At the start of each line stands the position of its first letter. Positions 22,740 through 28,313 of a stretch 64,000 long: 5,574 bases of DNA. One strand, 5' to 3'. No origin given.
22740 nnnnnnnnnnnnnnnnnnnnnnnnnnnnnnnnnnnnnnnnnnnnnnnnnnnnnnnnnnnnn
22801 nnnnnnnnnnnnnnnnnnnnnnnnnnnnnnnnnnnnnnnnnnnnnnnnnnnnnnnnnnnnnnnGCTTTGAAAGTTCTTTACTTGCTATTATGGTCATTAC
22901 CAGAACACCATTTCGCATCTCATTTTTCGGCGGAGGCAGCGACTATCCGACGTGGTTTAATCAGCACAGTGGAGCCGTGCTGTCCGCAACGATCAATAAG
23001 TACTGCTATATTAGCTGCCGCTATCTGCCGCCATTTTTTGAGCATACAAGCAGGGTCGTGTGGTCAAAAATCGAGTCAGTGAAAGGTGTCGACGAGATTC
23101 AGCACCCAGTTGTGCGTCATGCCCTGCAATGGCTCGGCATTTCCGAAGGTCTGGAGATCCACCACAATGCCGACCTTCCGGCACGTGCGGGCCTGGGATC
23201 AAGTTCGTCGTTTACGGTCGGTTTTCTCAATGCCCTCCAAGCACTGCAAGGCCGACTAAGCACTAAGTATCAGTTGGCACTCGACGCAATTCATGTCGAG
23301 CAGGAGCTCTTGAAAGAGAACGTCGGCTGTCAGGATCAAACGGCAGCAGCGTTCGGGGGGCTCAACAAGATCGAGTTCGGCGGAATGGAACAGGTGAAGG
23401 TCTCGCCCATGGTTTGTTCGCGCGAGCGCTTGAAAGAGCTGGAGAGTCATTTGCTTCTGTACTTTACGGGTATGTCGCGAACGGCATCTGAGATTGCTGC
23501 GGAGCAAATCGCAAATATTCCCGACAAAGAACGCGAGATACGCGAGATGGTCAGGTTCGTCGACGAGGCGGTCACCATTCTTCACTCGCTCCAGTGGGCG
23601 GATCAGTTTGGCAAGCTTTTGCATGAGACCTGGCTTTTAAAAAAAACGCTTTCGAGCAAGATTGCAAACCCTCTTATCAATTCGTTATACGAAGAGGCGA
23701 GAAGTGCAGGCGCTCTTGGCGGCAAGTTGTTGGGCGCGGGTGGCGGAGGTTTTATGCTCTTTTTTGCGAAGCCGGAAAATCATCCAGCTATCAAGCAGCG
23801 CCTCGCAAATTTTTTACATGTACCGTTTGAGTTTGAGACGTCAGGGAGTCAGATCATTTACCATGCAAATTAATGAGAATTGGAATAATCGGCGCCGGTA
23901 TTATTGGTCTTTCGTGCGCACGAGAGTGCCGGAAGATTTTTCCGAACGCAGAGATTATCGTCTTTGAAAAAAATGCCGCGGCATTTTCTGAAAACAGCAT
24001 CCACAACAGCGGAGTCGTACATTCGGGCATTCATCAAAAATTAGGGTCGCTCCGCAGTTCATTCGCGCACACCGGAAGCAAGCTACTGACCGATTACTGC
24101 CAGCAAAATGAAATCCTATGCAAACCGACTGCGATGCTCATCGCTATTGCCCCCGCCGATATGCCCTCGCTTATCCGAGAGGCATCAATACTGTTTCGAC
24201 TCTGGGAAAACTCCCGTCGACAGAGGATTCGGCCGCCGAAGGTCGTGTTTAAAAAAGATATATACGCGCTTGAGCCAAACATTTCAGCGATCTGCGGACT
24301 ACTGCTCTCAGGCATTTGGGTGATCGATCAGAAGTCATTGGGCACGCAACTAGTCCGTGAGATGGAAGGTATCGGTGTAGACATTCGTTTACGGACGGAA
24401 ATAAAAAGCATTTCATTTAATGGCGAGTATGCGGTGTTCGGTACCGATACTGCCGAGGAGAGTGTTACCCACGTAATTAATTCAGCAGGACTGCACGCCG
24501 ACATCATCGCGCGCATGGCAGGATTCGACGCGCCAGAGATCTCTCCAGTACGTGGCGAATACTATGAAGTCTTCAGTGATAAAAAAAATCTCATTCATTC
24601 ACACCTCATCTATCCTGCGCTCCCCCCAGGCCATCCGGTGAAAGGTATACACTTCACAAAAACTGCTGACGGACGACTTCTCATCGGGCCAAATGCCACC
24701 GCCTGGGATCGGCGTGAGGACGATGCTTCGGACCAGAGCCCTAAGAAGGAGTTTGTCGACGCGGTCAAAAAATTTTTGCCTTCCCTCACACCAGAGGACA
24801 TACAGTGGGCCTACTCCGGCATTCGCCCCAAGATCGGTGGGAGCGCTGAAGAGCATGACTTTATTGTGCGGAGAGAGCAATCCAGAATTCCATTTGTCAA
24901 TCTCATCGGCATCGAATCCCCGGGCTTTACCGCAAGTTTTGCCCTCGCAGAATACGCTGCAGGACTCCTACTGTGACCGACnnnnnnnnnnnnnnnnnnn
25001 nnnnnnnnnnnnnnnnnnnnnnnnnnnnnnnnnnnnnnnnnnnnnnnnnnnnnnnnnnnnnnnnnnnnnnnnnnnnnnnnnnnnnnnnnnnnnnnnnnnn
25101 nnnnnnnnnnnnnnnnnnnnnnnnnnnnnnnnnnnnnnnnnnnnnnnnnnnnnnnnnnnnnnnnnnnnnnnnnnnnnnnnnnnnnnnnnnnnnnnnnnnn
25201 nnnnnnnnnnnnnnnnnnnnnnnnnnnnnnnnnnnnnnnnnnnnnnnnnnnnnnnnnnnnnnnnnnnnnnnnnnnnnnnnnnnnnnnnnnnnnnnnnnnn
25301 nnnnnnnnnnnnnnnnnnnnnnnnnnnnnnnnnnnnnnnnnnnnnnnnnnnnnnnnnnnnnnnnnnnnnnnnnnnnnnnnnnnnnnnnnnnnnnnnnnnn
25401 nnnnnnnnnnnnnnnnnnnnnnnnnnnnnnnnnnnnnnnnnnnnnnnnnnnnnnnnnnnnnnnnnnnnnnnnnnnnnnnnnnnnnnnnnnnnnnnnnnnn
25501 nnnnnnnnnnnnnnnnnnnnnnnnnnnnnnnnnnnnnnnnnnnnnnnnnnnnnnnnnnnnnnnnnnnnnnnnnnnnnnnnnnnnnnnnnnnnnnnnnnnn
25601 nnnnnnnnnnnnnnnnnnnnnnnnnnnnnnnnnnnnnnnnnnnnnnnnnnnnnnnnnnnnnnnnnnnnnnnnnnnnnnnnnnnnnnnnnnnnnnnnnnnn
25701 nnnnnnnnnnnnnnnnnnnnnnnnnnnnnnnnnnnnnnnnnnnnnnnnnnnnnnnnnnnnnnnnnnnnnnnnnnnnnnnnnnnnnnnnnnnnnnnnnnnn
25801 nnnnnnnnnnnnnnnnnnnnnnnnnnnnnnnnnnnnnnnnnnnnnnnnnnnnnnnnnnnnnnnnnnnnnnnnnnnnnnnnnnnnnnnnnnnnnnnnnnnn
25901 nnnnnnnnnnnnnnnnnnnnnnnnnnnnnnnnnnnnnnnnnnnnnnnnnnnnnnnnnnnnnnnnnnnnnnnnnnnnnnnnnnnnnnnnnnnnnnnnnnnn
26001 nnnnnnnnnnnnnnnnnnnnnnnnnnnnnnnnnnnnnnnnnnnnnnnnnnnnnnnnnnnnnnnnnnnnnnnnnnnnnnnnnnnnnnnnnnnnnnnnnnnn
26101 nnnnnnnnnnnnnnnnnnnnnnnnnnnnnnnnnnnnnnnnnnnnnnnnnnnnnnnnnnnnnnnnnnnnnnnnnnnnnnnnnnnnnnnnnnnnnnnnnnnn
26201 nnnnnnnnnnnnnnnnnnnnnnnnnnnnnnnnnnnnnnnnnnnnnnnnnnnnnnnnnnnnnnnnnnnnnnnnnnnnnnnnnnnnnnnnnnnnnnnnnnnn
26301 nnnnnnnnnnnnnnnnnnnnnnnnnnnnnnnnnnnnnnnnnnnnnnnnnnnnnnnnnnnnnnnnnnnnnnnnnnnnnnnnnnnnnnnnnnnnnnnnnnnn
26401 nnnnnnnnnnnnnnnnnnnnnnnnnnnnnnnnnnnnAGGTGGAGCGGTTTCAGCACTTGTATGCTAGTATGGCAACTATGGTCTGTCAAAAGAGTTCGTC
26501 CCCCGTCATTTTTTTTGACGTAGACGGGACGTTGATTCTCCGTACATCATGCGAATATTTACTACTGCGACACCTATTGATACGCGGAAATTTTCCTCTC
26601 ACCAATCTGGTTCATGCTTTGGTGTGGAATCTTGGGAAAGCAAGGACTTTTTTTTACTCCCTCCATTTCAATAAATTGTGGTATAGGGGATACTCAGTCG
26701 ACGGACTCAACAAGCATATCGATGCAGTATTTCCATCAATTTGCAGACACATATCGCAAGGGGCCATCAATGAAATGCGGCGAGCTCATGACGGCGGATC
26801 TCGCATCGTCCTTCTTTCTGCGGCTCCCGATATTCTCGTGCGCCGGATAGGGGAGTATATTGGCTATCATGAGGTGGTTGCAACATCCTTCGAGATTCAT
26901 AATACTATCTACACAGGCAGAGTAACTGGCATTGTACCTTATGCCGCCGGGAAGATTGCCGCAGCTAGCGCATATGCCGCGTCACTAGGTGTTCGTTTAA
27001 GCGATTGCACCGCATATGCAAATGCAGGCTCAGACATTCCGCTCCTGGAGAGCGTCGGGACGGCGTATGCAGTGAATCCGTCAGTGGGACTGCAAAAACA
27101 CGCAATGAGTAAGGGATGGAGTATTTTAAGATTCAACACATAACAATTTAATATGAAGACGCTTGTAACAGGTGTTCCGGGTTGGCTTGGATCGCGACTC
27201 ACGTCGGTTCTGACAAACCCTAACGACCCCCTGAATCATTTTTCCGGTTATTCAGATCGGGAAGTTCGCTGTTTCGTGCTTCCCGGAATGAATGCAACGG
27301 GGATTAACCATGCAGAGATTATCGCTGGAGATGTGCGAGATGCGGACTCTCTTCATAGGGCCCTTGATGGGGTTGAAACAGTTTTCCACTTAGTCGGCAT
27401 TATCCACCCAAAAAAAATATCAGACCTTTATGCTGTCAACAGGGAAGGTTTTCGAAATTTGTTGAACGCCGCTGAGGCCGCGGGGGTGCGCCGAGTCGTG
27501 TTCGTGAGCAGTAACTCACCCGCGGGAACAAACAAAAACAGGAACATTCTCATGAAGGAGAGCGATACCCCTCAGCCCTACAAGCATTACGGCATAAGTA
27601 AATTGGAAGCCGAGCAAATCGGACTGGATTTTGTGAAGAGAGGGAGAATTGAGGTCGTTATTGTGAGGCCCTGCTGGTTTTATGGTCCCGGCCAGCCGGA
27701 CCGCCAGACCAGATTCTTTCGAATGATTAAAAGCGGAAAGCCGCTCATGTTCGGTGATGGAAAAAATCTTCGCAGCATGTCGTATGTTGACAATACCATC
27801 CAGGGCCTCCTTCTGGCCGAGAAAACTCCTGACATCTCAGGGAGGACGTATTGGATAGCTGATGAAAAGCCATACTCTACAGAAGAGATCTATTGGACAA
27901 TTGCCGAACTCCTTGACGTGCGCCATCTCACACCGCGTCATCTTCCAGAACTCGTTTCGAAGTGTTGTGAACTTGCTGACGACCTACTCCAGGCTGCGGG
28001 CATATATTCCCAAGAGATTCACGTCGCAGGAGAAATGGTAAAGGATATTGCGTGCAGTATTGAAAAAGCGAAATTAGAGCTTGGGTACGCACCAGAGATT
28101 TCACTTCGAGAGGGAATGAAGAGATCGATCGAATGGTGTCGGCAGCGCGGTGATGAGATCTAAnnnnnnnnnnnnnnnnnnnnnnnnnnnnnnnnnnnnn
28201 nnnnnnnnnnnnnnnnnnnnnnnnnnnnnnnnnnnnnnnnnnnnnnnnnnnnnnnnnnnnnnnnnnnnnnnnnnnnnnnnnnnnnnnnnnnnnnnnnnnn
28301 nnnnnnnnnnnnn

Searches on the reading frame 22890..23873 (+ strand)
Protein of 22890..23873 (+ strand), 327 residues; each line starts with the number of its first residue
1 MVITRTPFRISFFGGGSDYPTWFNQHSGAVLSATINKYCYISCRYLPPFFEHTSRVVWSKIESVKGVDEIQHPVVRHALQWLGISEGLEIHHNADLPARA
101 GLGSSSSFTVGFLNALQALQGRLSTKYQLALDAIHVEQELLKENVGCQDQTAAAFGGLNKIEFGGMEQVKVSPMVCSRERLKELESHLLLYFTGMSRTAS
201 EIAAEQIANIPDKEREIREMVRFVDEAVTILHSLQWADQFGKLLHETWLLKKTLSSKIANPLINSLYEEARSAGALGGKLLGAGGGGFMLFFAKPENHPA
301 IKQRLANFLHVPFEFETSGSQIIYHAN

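Call 10: search_protein_families(library=pfam, proteins=[window:22890-23873:+], max_evalue=0.001)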
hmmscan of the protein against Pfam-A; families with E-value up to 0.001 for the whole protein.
window:22890-23873:+ (327 aa): 2 families
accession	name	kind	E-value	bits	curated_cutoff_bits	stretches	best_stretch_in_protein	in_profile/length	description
PF00288.32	GHMP_kinases_N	-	1.6e-13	51.1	22.3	1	77-157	9-87/87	GHMP kinases N terminal domain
PF08544.19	GHMP_kinases_C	-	1.1e-09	39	21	1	238-307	11-81/85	GHMP kinases C terminal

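Call 55: search_protein_families(library=ncbifam, proteins=[window:22890-23873:+], max_evalue=1e-10)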
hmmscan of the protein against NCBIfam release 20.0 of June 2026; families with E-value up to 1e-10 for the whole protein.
window:22890-23873:+ (327 aa): 6 families
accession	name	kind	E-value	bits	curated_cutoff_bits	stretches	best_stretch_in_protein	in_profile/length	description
NF049969.1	GlMnHpPKinHddA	equivalog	1.6e-41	142.9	600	1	2-302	3-313/338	D-glycero-D-manno-heptose 7-phosphate kinase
NF009948.0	PRK13412.1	equivalog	2.1e-29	101.8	721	1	85-303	724-946/974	bifunctional fucokinase/fucose-1-phosphate guanylyltransferase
TIGR00549.1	mevalon_kin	equivalog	7.3e-18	65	163.05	1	31-291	20-275/276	mevalonate kinase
NF003036.0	PRK03926.1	equivalog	2.1e-14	53.3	403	1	71-303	56-277/302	mevalonate kinase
NF003006.0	PRK03817.1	equivalog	1.9e-11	43.6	443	0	85-161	85-161/352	galactokinase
TIGR00131.1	gal_kin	equivalog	4.4e-11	42.3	226.65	0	83-159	106-182/388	galactokinase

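Call 72: search_solved_structures(query=window:22890-23873:+, max_evalue=0.000001, show_alignments=0)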
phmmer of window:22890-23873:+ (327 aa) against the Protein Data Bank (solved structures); distinct sequences matched with E-value up to 0.000001: 13.
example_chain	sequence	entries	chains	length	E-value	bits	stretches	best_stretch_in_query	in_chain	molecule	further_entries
3k85_A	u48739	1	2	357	5e-40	140.8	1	92-320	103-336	D-glycero-D-manno-heptose 1-phosphate kinase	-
4n3o_A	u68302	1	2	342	3.6e-35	124.8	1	3-297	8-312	Putative D-glycero-D-manno-heptose 7-phosphate kinase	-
4usm_A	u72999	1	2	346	1.8e-34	122.5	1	3-301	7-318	PUTATIVE SUGAR KINASE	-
4usk_A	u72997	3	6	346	4.8e-34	121.1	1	3-301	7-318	PUTATIVE SUGAR KINASE | SUGAR KINASE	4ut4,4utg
9iip_A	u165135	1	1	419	3.2e-15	59.3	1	84-296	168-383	L-fucokinase/L-fucose-1-P guanylyltransferase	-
5yys_A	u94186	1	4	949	3.5e-14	55.9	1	84-296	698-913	L-fucokinase, L-fucose-1-P guanylyltransferase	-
9iit_A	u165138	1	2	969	3.7e-14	55.8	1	84-296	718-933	L-fucokinase/L-fucose-1-P guanylyltransferase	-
1kkh_A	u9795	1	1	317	2.1e-13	53.3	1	75-301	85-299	Mevalonate Kinase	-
1vis_A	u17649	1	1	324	2.2e-13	53.3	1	75-301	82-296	Mevalonate kinase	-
6mde_A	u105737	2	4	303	5.2e-09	38.9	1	65-303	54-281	Mevalonate kinase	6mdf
4hac_A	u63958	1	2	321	6.3e-09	38.6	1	65-303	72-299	Mevalonate kinase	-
8teb_A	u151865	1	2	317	1.6e-08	37.3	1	63-303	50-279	Mevalonate kinase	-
1s4e_A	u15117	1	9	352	8.1e-08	35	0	5-197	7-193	Galactokinase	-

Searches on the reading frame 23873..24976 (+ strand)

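Call 4: search_protein_families(library=pfam, proteins=[window:23873-24976:+], max_evalue=0.01)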
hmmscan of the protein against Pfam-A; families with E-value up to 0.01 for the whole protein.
window:23873-24976:+ (367 aa): 4 families
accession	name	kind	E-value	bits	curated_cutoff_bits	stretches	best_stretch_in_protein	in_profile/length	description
PF01266.30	DAO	-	1.4e-48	166.7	27.9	1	3-363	2-351/353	FAD dependent oxidoreductase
PF07992.20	Pyr_redox_2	-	2.9e-05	24.1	26.1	0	2-51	2-43/291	Pyridine nucleotide-disulphide oxidoreductase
PF13450.12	NAD_binding_8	-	7.8e-05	23.3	21.9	1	5-35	1-29/68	NAD(P)-binding Rossmann-like domain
PF00070.33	Pyr_redox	-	0.0067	17.4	22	0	2-24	1-23/82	Pyridine nucleotide-disulphide oxidoreductase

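Call 6: search_protein_families(library=ncbifam, proteins=[window:23873-24976:+], max_evalue=0.001)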
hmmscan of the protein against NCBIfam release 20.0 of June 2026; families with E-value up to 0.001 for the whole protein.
window:23873-24976:+ (367 aa): 6 families
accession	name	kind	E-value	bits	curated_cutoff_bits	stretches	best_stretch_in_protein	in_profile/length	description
NF008726.1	PRK11728.1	equivalog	1.5e-62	211.7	299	2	2-282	2-275/389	L-2-hydroxyglutarate oxidase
NF033460.1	glycerol3P_ox_II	equivalog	1.4e-46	159.4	460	1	3-365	4-359/361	type 2 glycerol-3-phosphate oxidase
TIGR02352.1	thiamin_ThiO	equivalog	3.9e-08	32.8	250.8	1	3-320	1-305/351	glycine oxidase ThiO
NF001933.0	PRK00711.1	subfamily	1.3e-05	24.4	383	0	1-52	1-50/429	D-amino acid dehydrogenase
NF005560.0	PRK07233.1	equivalog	3.5e-05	22.8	252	0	1-34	1-32/435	hypothetical protein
TIGR03364.1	HpnW_proposed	hypoth_equivalog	7.4e-05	22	285.1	0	2-104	2-99/365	TIGR03364 family FAD-dependent oxidoreductase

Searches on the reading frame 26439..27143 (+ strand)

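Call 4: search_protein_families(library=pfam, proteins=[window:26439-27143:+], max_evalue=0.01)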
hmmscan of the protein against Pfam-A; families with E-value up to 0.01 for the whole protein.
window:26439-27143:+ (234 aa): 2 families
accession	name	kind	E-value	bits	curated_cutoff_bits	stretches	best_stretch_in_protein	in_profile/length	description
PF12710.13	HAD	-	1e-24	88.5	27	1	24-204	1-189/189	haloacid dehalogenase-like hydrolase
PF08282.18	Hydrolase_3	-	0.00085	19.6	20.9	0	158-213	174-229/255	haloacid dehalogenase-like hydrolase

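Call 6: search_protein_families(library=ncbifam, proteins=[window:26439-27143:+], max_evalue=0.001)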
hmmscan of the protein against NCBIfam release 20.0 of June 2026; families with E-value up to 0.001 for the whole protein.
window:26439-27143:+ (234 aa): 5 families
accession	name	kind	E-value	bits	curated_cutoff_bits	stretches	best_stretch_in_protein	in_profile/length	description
TIGR01490.1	HAD-SF-IB-hyp1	subfamily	8.7e-29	101.2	98.3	1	24-215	2-199/202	HAD-IB family hydrolase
NF052360.1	HolPasePseu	equivalog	1.8e-20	73.5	280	1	26-231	6-216/218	histidinol-phosphatase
NF052359.1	HolPaseNeis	equivalog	3.7e-17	62.8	400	1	98-232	82-220/221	histidinol-phosphatase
TIGR01488.1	HAD-SF-IB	subfamily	2.4e-14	53.7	45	1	23-206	1-177/177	HAD-IB family phosphatase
TIGR00338.1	serB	equivalog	7.8e-06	25.6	144.15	1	104-223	85-204/219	phosphoserine phosphatase SerB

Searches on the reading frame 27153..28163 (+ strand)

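Call 4: search_protein_families(library=pfam, proteins=[window:27153-28163:+], max_evalue=0.01)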
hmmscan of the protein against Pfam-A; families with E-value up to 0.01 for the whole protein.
window:27153-28163:+ (336 aa): 8 families
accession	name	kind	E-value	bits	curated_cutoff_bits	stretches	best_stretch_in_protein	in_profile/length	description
PF01370.27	Epimerase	-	9.3e-31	107.5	20.9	1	4-233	2-237/240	NAD dependent epimerase/dehydratase family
PF01073.25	3Beta_HSD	-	5e-28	98.3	22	1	4-260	1-274/280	3-beta hydroxysteroid dehydrogenase/isomerase family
PF16363.11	GDP_Man_Dehyd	-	2.7e-19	70.2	27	1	4-324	1-331/332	GDP-mannose 4,6 dehydratase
PF13460.12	NAD_binding_10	-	1e-12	48.7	27.2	1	52-179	39-149/184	NAD(P)H-binding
PF07993.18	NAD_binding_4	-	5.3e-10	39.3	20.1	1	65-191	80-225/258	Male sterility protein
PF04321.23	RmlD_sub_bind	-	6.7e-09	35.7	27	1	1-198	1-173/287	RmlD substrate binding domain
PF05368.20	NmrA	-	3.7e-06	27.2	27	1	52-120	48-107/298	NmrA-like family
PF02719.21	Polysacc_synt_2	-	7.2e-06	25.8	20.2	1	4-121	2-129/293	Polysaccharide biosynthesis protein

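Call 6: search_protein_families(library=ncbifam, proteins=[window:27153-28163:+], max_evalue=0.001)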
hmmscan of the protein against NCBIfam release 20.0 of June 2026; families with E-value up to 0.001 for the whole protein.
window:27153-28163:+ (336 aa): 24 families
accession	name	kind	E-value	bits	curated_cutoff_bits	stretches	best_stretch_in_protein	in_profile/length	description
TIGR03466.1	HpnA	hypoth_equivalog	1.4e-27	96.5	367.65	1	1-333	1-325/327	hopanoid-associated sugar epimerase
TIGR04180.1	EDH_00030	hypoth_equivalog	4.1e-27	95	475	1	4-256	2-258/297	NAD-dependent 4,6-dehydratase LegB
NF042422.1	oxyalk_red_OleD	equivalog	3.7e-26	92.3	580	1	1-328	1-327/329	2-alkyl-3-oxoalkanoate reductase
NF042423.1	oxyalk_red_Shew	equivalog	6.2e-24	84.7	580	1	2-324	10-330/331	2-alkyl-3-oxoalkanoate reductase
NF052578.1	StrlDmthSdmBMthl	equivalog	5.6e-18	65.8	600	1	1-254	1-245/328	sterol demethylase protein SdmB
TIGR01181.1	dTDP_gluc_dehyt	equivalog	6.2e-17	61.7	365.1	1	51-331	49-313/321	dTDP-glucose 4,6-dehydratase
NF043036.1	ErythonDh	equivalog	1e-13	51.2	325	1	1-186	1-190/321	D-erythronate dehydrogenase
NF041293.1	G6PDh_Azf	equivalog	3.9e-13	49.4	400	1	49-172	43-178/252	NAD-dependent glucose-6-phosphate dehydrogenase Azf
NF011728.1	PRK15181.1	equivalog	4.1e-12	45.8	760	1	3-329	18-337/348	Vi polysaccharide biosynthesis UDP-N-acetylglucosaminuronic acid C-4 epimerase TviC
TIGR01179.1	galE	equivalog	6e-12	45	262.3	1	3-172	2-172/332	UDP-glucose 4-epimerase GalE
NF007956.0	PRK10675.1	subfamily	4.5e-10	39.2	394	1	1-162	1-165/338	UDP-glucose 4-epimerase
NF058621.1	DiazavRedAvaA7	equivalog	2.7e-08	33.8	400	1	35-267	24-259/304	3-diazoavenalumate denitrifying reductase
NF047837.1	UDPAcbARedWbcJ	equivalog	5.6e-08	32.1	500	1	64-219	37-180/372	UDP-2-acetamido-2,6-beta-L-arabino-hexul-4-ose reductase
TIGR02622.1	CDP_4_6_dhtase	equivalog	1.7e-07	30.7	278.45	1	2-154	6-162/352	CDP-glucose 4,6-dehydratase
TIGR01746.1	Thioester-redct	subfamily_domain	4.2e-07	29.5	213.35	1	72-191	87-213/371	thioester reductase domain-containing protein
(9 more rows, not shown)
